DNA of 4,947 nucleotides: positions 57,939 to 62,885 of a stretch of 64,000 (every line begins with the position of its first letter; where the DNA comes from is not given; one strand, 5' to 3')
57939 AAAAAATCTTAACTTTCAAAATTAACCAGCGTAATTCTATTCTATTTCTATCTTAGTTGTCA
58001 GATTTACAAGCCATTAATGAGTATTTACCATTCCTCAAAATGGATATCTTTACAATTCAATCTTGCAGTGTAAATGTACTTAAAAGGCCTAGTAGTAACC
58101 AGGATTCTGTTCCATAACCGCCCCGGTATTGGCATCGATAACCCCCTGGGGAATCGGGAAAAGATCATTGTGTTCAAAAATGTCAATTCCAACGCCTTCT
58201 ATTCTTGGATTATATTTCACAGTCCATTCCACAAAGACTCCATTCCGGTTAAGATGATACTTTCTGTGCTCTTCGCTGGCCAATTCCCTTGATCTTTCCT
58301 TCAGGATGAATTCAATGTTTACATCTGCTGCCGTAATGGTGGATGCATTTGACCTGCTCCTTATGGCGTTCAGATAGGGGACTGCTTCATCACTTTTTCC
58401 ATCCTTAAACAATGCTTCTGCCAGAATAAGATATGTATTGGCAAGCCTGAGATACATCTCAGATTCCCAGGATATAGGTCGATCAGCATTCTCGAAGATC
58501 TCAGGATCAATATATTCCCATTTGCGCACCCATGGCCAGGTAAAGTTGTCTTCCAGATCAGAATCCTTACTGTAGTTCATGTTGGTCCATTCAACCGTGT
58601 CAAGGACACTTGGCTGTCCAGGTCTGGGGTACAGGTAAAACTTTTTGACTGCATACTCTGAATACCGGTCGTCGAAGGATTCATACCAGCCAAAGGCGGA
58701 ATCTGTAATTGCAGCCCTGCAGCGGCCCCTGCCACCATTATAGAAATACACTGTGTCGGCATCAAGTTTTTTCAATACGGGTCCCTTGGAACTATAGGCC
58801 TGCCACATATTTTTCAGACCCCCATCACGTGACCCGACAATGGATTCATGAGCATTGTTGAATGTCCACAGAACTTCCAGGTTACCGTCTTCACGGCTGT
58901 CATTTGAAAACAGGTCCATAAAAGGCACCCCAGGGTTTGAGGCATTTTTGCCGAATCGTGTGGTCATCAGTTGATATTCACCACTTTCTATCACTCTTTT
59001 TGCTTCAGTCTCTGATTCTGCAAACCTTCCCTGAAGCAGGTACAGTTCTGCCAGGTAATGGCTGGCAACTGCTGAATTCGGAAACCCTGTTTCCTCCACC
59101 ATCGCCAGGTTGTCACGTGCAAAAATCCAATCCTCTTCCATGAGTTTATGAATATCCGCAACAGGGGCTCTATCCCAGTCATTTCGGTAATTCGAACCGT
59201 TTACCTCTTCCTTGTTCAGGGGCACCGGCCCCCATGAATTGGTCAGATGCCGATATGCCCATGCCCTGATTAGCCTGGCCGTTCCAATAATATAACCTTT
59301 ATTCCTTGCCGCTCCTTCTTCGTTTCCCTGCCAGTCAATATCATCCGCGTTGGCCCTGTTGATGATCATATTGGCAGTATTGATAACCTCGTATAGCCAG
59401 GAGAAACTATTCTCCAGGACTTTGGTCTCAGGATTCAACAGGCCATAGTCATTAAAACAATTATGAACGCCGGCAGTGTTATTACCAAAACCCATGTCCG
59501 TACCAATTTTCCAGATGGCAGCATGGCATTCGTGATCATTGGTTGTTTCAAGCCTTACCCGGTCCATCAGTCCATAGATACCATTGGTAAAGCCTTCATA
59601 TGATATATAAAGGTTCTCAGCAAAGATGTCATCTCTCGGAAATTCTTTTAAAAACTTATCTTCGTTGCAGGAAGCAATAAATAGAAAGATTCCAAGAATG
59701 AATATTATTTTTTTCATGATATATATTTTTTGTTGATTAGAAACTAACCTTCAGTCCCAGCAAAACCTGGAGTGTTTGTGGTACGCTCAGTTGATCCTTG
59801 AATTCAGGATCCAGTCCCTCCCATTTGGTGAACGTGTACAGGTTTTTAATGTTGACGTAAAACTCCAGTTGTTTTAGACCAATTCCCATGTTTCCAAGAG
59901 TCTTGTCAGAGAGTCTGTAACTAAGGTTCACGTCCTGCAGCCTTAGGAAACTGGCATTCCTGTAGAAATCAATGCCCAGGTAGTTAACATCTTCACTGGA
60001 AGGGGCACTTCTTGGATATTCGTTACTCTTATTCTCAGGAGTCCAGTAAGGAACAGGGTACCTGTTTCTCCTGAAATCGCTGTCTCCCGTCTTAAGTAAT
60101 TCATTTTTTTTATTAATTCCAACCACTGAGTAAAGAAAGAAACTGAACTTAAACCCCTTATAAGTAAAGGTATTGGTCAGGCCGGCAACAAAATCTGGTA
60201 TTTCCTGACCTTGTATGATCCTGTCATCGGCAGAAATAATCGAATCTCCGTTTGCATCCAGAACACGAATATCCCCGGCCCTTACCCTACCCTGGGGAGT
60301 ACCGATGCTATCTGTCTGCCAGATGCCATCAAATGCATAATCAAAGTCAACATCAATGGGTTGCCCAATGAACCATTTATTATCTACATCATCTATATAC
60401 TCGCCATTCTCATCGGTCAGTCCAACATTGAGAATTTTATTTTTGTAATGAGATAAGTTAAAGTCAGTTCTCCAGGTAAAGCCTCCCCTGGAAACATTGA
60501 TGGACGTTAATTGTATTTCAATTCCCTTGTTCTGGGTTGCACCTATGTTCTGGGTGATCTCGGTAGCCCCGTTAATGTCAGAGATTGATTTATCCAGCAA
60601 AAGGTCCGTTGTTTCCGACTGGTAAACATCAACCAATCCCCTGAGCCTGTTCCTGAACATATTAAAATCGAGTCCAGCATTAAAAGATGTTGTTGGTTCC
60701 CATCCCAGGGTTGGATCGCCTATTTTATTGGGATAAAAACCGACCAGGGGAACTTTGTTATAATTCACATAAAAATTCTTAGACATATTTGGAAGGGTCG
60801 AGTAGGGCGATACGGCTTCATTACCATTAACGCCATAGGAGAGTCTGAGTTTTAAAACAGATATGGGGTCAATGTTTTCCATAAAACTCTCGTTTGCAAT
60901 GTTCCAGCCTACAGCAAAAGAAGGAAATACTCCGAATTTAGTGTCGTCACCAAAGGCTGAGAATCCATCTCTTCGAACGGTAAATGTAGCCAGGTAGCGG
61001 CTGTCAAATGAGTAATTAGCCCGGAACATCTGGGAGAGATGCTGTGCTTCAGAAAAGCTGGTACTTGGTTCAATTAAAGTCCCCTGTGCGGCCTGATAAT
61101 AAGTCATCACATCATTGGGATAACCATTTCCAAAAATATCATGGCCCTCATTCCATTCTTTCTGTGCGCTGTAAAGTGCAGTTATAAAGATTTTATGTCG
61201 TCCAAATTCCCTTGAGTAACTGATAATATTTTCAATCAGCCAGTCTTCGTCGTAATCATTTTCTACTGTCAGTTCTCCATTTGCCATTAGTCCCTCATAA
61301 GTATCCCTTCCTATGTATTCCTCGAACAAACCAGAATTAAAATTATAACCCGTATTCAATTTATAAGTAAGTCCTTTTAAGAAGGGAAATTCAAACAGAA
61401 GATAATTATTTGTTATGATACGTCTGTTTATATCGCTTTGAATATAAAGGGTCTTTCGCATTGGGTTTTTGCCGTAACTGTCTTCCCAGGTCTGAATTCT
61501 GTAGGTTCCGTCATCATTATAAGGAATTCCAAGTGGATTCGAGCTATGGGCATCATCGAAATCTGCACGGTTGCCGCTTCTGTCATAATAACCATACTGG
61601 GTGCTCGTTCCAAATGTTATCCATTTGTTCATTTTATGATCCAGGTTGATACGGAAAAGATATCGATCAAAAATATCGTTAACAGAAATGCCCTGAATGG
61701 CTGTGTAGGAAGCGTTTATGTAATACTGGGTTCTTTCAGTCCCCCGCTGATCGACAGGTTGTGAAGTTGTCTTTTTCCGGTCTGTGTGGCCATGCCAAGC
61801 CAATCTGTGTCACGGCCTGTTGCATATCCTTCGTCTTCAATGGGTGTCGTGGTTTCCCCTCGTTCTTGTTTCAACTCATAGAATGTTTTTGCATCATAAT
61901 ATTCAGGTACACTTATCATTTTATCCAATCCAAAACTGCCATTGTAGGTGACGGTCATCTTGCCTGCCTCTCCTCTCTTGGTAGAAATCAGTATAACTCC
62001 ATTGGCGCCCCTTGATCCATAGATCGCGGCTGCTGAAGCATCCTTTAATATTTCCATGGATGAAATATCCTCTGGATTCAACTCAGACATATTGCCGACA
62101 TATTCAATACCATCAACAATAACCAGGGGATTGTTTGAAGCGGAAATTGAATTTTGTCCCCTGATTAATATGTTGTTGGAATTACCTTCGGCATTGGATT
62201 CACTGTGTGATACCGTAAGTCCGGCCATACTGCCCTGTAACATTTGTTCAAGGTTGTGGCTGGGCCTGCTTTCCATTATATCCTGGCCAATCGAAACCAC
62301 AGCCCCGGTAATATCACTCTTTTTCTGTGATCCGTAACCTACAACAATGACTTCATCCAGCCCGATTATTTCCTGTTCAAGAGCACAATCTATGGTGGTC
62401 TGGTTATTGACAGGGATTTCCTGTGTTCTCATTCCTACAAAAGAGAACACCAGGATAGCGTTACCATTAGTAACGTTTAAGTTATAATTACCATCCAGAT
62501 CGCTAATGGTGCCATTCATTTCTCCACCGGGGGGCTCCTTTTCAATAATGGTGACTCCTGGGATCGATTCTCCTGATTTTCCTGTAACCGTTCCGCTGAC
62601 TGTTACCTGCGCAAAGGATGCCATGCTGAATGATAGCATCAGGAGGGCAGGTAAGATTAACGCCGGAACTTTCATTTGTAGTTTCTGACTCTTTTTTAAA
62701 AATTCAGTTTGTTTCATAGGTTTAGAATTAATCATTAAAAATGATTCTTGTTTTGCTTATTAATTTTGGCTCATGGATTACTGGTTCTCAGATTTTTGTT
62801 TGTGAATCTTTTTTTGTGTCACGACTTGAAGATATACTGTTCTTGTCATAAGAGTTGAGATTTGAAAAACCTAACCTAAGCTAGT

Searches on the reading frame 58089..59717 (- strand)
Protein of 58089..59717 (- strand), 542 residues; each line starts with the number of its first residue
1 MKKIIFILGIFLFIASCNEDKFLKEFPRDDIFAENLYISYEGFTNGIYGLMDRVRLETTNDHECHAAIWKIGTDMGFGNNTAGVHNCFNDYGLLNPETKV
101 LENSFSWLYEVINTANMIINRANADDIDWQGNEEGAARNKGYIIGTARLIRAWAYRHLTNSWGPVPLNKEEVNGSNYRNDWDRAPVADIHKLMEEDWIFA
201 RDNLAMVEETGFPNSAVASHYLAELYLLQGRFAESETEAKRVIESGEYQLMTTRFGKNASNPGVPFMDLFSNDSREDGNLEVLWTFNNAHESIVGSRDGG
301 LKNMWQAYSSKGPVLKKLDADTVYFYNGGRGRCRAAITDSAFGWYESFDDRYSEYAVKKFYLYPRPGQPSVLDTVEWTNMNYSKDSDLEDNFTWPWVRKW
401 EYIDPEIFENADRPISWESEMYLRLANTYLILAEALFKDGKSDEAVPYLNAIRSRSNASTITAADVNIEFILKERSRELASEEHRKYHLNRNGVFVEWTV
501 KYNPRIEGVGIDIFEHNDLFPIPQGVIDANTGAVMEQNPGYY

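Call 12: search_protein_families(library=pfam, proteins=[window:58089-59717:-], max_evalue=0.01)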
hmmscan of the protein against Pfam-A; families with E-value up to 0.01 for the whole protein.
window:58089-59717:- (542 aa): 10 families
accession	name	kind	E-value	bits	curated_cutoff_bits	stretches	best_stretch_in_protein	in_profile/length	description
PF07980.17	SusD_RagB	-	4.2e-25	89.4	23.1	1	373-541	111-297/297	SusD family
PF14322.12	SusD-like_3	-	1.3e-08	35.7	27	1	99-227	72-191/191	Starch-binding associating with outer membrane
PF12771.13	SusD-like_2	-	0.00028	20.3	27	1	102-170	58-118/415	Starch-binding associating with outer membrane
PF13424.12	TPR_12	-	0.00042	20.9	30.1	0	214-244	43-73/77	Tetratricopeptide repeat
PF13428.12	TPR_14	-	0.00069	20.5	23.5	0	427-457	2-32/44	Tetratricopeptide repeat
PF14559.12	TPR_19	-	0.00084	20.1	25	0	212-243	21-52/68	Tetratricopeptide repeat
PF07721.20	TPR_4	-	0.00094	20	27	0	217-239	2-24/26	Tetratricopeptide repeat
PF07719.23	TPR_2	-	0.0013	19.1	27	0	218-244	3-29/34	Tetratricopeptide repeat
PF13431.12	TPR_17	-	0.0022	18.6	24.4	0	213-236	10-33/34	Tetratricopeptide repeat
PF13174.12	TPR_6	-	0.0086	17.1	26.3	0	429-454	3-28/33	Tetratricopeptide repeat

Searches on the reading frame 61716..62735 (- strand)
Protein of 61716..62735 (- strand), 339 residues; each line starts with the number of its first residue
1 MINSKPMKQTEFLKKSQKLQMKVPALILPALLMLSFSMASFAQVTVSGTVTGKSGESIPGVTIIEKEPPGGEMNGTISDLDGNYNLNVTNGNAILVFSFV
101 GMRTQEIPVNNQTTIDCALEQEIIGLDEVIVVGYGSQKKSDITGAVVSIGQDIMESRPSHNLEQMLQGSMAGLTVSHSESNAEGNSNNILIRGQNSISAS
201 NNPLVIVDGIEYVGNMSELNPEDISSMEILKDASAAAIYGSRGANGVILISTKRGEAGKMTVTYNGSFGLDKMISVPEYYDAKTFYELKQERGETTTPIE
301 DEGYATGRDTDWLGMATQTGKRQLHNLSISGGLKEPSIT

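Call 12: search_protein_families(library=pfam, proteins=[window:61716-62735:-], max_evalue=0.01)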
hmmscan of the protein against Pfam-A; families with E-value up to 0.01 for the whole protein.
window:61716-62735:- (339 aa): 3 families
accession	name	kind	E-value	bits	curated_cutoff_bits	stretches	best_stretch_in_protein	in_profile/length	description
PF07715.20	Plug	-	6.7e-21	75.2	23.9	1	139-247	2-107/107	TonB-dependent Receptor Plug Domain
PF13715.12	CarbopepD_reg_2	-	4.1e-16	59.2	32.2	1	46-131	1-88/88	CarboxypepD_reg-like domain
PF13620.12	CarboxypepD_reg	-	2.3e-11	44.3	32.3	1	45-119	1-81/82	Carboxypeptidase regulatory-like domain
